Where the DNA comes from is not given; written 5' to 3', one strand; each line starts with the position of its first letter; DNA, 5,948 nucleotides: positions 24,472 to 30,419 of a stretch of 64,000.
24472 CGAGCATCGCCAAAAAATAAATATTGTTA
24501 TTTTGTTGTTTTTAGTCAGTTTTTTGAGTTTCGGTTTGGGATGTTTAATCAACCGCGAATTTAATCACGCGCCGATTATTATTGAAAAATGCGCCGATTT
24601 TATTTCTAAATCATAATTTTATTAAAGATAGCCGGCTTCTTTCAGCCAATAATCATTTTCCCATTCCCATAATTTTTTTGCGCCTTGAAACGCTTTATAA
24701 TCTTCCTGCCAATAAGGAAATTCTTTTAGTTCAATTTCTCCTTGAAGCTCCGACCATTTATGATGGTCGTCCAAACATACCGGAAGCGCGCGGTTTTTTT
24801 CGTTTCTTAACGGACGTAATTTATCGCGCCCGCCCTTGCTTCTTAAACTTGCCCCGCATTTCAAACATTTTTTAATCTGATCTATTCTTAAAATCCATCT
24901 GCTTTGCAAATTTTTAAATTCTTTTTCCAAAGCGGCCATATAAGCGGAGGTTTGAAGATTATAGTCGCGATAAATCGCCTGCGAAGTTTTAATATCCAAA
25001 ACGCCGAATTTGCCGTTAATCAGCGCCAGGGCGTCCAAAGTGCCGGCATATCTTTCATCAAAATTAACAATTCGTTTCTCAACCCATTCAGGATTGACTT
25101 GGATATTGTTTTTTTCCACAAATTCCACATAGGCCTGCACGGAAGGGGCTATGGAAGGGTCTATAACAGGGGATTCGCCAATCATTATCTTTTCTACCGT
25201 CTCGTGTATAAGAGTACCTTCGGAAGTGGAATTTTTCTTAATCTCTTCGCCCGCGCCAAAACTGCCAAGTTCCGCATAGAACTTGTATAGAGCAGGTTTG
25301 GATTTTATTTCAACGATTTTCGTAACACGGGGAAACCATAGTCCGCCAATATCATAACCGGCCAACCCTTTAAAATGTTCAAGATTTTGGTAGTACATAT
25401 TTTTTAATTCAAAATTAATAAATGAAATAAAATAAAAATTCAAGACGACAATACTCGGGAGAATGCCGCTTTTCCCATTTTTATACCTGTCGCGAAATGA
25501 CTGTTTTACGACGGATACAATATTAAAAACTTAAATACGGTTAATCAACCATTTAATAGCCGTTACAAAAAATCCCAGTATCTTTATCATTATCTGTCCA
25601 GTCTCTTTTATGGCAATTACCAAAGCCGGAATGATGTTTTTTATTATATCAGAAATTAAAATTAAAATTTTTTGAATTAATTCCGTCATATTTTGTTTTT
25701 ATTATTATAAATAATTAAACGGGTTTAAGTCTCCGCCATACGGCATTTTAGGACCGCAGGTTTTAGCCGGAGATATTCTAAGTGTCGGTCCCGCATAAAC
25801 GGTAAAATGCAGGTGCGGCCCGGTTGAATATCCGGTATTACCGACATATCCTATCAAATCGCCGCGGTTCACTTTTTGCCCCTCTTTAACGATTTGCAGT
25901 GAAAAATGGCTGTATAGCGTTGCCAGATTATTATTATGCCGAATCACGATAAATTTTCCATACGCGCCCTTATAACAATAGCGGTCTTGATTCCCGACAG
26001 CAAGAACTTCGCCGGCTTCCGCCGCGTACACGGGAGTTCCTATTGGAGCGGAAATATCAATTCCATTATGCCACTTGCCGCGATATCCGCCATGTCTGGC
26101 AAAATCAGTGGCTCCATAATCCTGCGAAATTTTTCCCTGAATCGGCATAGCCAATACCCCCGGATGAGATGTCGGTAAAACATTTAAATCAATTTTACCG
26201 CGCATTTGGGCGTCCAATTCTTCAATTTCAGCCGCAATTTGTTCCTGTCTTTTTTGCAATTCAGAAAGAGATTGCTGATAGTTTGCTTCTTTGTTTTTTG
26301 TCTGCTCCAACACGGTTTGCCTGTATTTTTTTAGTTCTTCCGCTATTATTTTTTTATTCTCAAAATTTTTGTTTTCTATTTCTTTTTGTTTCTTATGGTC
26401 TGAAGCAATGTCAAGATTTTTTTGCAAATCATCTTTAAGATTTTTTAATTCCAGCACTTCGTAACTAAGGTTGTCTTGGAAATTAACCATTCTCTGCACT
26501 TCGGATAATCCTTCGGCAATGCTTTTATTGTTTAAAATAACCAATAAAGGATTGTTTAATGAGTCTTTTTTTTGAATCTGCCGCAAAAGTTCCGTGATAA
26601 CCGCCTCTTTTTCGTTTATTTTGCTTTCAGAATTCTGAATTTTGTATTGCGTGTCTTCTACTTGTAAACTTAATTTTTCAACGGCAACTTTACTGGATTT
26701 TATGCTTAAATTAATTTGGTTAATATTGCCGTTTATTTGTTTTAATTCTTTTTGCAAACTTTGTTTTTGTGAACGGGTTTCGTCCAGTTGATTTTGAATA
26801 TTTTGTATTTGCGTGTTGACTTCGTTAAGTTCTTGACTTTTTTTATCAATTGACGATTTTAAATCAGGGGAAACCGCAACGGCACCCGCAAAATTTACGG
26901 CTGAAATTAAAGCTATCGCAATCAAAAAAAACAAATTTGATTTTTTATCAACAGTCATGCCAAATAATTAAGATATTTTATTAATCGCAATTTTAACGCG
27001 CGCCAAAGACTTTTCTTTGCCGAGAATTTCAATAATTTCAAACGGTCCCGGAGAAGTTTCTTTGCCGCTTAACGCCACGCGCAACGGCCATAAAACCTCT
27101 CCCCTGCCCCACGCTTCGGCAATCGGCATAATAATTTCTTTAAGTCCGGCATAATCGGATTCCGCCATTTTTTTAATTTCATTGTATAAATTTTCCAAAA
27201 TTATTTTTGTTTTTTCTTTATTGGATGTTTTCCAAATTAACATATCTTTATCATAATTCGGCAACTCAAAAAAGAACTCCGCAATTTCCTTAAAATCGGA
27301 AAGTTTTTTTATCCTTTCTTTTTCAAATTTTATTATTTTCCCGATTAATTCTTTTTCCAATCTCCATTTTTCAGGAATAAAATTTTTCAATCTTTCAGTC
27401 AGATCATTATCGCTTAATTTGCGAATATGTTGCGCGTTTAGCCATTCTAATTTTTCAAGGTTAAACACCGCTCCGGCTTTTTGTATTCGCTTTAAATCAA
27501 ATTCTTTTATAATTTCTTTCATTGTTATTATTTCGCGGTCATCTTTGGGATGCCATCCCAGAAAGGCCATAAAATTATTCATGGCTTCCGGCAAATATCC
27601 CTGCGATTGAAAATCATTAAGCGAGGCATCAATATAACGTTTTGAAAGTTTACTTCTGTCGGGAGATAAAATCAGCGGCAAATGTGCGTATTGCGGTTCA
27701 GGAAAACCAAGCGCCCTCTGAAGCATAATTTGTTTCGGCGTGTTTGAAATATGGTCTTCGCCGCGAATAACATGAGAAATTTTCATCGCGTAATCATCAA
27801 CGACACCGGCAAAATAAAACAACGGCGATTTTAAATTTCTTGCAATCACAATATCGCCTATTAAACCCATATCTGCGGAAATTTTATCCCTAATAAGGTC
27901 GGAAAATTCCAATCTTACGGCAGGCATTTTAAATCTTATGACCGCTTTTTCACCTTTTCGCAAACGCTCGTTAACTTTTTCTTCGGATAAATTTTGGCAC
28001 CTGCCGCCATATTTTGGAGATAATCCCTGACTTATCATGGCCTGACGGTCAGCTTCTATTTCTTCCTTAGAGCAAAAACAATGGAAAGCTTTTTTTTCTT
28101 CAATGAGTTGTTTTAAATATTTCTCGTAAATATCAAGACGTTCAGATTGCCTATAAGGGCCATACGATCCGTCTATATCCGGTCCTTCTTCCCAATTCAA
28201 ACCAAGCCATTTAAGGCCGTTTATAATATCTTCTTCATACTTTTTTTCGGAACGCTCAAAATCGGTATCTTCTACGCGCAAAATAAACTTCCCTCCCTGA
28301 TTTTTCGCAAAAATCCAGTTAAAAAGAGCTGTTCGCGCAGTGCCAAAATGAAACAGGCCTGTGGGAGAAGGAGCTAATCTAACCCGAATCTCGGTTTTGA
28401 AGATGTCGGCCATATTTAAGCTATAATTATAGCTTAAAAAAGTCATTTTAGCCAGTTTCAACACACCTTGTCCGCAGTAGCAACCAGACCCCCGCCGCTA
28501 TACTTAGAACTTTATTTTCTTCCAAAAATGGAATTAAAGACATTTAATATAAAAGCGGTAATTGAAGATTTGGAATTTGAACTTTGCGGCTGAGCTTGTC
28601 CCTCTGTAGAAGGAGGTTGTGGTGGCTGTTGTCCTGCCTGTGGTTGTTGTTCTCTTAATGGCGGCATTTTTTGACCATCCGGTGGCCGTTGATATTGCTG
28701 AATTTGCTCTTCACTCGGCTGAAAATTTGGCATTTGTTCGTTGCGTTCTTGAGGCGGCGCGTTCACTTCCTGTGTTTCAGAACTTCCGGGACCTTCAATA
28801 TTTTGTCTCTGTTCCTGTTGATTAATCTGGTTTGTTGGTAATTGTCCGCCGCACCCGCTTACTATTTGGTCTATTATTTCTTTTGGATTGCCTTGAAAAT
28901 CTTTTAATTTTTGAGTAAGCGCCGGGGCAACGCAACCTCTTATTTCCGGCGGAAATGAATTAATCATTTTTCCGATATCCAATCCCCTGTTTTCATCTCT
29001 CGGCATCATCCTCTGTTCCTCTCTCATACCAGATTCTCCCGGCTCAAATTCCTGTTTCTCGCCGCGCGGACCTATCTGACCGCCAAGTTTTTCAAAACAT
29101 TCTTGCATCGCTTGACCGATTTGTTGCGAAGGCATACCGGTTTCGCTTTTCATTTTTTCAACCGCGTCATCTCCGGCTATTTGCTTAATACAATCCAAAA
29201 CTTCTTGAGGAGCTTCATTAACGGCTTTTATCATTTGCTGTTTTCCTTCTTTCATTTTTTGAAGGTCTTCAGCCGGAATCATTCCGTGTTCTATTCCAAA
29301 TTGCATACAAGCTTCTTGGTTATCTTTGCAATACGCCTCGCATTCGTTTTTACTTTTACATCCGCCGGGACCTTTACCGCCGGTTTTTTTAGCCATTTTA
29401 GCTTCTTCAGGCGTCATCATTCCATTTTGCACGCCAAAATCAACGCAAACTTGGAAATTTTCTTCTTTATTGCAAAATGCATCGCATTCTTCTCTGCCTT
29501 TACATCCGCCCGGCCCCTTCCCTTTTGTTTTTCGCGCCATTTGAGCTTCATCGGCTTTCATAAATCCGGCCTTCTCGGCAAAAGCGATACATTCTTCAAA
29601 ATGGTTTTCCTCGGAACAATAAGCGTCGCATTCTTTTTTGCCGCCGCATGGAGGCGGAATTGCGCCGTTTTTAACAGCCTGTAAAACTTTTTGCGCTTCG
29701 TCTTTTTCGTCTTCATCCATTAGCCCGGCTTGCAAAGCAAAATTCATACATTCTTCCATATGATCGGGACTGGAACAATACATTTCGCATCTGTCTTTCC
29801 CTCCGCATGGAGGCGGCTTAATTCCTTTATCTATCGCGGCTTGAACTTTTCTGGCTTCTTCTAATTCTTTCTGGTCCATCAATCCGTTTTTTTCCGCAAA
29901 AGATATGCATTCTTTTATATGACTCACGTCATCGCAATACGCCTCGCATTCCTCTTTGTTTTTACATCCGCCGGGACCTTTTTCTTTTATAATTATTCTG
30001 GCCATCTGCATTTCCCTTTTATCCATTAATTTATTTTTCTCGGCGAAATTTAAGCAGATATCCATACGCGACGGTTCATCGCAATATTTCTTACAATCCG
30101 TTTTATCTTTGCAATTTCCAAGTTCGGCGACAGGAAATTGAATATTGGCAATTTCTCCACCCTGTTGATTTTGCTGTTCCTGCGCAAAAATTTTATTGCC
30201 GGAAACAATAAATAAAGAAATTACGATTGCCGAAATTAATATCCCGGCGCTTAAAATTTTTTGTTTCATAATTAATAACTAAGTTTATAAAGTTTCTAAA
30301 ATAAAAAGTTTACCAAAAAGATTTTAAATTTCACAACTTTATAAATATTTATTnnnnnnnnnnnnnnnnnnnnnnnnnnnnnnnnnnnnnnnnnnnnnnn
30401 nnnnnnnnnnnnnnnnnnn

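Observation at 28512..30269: Secreted protein built from six cysteine-rich ~48-aa tandem repeats (C-x5-C-x3-C-x8/9-C) followed by a Q/P-rich tail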

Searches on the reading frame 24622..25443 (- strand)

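Call 10: search_protein_families(library=pfam, proteins=[window:24622-25443:-], max_evalue=0.001)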
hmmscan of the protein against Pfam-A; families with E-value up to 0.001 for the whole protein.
window:24622-25443:- (273 aa): 1 family
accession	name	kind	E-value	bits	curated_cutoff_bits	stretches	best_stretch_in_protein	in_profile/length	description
PF12705.13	PDDEXK_1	-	0.00086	19.8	22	0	113-187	107-189/247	PD-(D/E)XK nuclease superfamily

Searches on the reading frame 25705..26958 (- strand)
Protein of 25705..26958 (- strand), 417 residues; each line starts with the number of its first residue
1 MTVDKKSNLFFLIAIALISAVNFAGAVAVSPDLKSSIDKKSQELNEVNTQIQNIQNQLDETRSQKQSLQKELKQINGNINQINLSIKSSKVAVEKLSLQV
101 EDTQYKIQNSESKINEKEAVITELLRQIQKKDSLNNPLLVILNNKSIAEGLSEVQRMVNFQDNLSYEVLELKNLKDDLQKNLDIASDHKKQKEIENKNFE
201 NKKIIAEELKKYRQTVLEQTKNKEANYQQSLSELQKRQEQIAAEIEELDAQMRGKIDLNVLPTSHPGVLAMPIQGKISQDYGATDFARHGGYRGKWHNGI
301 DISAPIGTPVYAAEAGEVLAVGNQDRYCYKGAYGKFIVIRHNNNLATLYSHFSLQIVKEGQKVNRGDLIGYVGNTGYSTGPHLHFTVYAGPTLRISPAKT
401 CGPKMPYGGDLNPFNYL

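Call 10: search_protein_families(library=pfam, proteins=[window:25705-26958:-], max_evalue=0.001)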
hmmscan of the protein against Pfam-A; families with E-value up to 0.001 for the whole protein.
window:25705-26958:- (417 aa): 2 families
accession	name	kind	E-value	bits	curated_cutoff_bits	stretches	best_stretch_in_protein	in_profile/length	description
PF01551.29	Peptidase_M23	-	9.7e-30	103.1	28.7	1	297-388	3-88/96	Peptidase family M23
PF06008.19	Laminin_I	-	9.6e-06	25.9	34.6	1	34-151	39-156/259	Laminin Domain I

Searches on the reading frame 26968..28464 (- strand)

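Call 10: search_protein_families(library=pfam, proteins=[window:26968-28464:-], max_evalue=0.001)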
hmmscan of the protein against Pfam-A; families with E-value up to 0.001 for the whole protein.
window:26968-28464:- (498 aa): 2 families
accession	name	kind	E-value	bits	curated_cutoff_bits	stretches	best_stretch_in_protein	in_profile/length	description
PF00749.27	tRNA-synt_1c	-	1.1e-97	327.2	23.4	1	25-341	1-314/314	tRNA synthetases class I (E and Q), catalytic domain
PF19269.4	Anticodon_2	-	1.3e-28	100.6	23.6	1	355-494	2-141/141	Anticodon binding domain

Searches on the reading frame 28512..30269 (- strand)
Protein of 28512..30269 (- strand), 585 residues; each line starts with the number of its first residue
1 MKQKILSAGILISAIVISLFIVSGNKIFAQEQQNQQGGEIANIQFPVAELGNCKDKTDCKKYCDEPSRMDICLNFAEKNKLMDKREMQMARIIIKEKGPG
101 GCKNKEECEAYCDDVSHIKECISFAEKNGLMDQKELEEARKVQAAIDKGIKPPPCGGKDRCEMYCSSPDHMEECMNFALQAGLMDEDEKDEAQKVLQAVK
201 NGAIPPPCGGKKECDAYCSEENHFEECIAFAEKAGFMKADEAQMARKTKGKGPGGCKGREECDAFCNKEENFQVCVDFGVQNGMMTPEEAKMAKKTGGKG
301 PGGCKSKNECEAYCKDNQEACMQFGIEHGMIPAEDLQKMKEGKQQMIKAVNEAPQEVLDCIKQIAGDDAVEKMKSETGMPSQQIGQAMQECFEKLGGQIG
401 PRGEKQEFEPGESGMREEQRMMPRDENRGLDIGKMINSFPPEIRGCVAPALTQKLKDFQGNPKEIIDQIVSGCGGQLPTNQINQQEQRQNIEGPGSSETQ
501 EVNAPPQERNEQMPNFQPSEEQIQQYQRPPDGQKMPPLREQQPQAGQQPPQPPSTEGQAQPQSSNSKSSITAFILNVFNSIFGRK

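Call 3: search_protein_families(library=pfam, proteins=[window:28512-30269:-], max_evalue=10)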
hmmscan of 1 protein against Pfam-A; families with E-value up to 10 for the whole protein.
window:28512-30269:- (585 aa): 2 families
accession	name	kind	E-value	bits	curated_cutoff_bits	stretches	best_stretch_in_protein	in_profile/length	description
PF25052.1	AtDEF-like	-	0.05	14.3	25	2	36-78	32-71/79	Defensin-like family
PF08784.17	RPA_C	-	0.11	13.7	22.6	1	338-390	33-92/106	Replication protein A C terminal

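Call 4: search_protein_families(library=ncbifam, proteins=[window:28512-30269:-], max_evalue=10)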
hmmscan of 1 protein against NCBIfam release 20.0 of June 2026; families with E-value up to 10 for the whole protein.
window:28512-30269:- (585 aa): 0 families

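Call 5: search_solved_structures(query=window:28512-30269:-, max_evalue=10)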
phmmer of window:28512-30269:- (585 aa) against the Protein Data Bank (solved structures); distinct sequences matched with E-value up to 10: 5.
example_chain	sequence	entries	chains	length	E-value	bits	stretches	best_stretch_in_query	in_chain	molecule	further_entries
7mt1_A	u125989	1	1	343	1.8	10.1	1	211-254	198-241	Platelet-activating factor acetylhydrolase IB subunit beta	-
1vyh_C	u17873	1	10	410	2.2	9.8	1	211-254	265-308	PLATELET-ACTIVATING FACTOR ACETYLHYDROLASE IB ALPHA SUBUNIT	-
8pqw_B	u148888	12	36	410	2.2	9.8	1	211-254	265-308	Platelet-activating factor acetylhydrolase IB subunit beta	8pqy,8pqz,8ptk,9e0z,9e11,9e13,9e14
8dyu_B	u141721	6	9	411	2.2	9.8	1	211-254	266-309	Platelet-activating factor acetylhydrolase IB subunit beta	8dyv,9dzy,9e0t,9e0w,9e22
6qj0_A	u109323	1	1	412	2.5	9.6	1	345-435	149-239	Structural maintenance of chromosomes protein,Structural maintenance of chromosomes protei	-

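Call 71: search_protein_families(library=padloc, proteins=[window:28512-30269:-], max_evalue=0.01)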
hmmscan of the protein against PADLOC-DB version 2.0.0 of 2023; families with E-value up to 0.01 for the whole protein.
window:28512-30269:- (585 aa): 0 families

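Call 72: search_protein_families(library=phrogs, proteins=[window:28512-30269:-], max_evalue=0.01)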
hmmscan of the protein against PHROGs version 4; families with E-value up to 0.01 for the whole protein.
window:28512-30269:- (585 aa): 0 families

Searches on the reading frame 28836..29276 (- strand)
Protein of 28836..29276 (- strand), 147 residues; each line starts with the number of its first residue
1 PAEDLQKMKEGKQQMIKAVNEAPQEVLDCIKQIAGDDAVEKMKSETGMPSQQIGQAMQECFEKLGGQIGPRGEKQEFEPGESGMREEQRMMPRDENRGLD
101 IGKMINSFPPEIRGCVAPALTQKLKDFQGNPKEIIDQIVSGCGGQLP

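Call 32: search_protein_families(library=pfam, proteins=[window:28836-29276:-], max_evalue=10)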
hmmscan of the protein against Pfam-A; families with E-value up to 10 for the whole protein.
seq(147 aa): 1 family
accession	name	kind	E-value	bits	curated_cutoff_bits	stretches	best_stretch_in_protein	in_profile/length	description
PF08784.17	RPA_C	-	0.057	14.6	22.6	1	9-59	35-92/106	Replication protein A C terminal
